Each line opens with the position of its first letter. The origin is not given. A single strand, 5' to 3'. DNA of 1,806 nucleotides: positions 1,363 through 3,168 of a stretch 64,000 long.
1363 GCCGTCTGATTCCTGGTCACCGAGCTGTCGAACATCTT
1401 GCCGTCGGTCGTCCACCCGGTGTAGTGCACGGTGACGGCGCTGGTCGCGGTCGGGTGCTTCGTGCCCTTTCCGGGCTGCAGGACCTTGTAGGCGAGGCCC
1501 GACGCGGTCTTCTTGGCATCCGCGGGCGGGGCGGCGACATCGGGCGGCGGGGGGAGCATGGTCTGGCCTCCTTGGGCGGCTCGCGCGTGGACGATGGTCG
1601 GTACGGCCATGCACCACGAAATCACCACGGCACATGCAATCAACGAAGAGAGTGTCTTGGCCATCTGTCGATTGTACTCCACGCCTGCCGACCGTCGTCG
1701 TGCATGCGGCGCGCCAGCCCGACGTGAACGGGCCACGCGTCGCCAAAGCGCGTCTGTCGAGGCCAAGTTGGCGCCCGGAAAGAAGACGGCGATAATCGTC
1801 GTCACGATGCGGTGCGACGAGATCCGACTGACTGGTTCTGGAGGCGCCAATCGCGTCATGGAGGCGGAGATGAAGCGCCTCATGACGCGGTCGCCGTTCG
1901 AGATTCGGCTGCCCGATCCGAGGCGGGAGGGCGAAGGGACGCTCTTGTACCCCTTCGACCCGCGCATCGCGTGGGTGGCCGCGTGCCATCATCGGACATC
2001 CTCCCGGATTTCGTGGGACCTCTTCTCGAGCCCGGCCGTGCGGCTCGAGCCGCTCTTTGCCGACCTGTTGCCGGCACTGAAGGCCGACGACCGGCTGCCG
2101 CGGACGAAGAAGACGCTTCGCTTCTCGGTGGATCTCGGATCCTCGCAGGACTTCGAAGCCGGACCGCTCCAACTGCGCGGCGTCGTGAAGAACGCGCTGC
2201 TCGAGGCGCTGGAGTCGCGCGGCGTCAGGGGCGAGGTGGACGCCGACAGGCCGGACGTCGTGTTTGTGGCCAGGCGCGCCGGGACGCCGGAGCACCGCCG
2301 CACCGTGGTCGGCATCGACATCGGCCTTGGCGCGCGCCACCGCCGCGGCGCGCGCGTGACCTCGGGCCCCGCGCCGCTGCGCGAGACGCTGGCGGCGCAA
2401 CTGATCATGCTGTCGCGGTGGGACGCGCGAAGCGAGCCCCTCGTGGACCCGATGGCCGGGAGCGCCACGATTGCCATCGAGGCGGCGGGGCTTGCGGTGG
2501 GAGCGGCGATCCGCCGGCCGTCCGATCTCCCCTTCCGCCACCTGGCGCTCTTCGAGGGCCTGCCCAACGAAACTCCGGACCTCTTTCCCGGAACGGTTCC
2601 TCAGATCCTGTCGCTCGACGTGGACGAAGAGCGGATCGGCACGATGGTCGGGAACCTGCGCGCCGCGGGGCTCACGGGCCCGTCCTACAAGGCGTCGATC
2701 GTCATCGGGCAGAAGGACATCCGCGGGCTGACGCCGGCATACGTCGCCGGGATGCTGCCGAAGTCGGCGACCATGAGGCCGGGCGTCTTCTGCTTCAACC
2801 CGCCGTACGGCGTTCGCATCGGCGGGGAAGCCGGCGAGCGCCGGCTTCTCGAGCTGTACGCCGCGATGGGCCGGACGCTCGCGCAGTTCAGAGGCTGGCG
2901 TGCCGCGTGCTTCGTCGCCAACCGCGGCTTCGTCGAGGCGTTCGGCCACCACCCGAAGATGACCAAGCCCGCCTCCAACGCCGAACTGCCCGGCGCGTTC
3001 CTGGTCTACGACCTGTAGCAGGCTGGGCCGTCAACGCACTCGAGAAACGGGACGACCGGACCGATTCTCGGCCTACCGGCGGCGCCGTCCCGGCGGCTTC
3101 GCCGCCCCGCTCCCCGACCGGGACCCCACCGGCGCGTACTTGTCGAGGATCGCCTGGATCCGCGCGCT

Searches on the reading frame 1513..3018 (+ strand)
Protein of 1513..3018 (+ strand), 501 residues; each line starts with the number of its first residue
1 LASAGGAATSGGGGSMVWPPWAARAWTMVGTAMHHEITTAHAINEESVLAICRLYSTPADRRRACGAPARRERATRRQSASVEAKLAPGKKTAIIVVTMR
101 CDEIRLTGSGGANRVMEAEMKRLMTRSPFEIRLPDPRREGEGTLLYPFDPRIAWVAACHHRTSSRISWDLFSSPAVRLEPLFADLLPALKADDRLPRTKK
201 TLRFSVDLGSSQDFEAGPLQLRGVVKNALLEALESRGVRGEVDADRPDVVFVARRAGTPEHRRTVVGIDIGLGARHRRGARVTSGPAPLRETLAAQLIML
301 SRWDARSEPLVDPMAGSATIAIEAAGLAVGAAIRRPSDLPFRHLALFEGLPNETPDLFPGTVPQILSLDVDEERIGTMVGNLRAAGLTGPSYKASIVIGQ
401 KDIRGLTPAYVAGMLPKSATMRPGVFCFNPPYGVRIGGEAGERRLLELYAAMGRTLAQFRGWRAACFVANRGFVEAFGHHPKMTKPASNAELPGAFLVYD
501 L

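Call 42: search_protein_families(library=pfam, proteins=[window:1513-3018:+], max_evalue=0.00001)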
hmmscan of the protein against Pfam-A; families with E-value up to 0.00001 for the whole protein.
window:1513-3018:+ (501 aa): 1 family
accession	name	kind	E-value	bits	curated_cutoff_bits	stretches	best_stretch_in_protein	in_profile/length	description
PF01170.24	UPF0020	-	2.5e-22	80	22.3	1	278-492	1-191/197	RMKL-like, methyltransferase domain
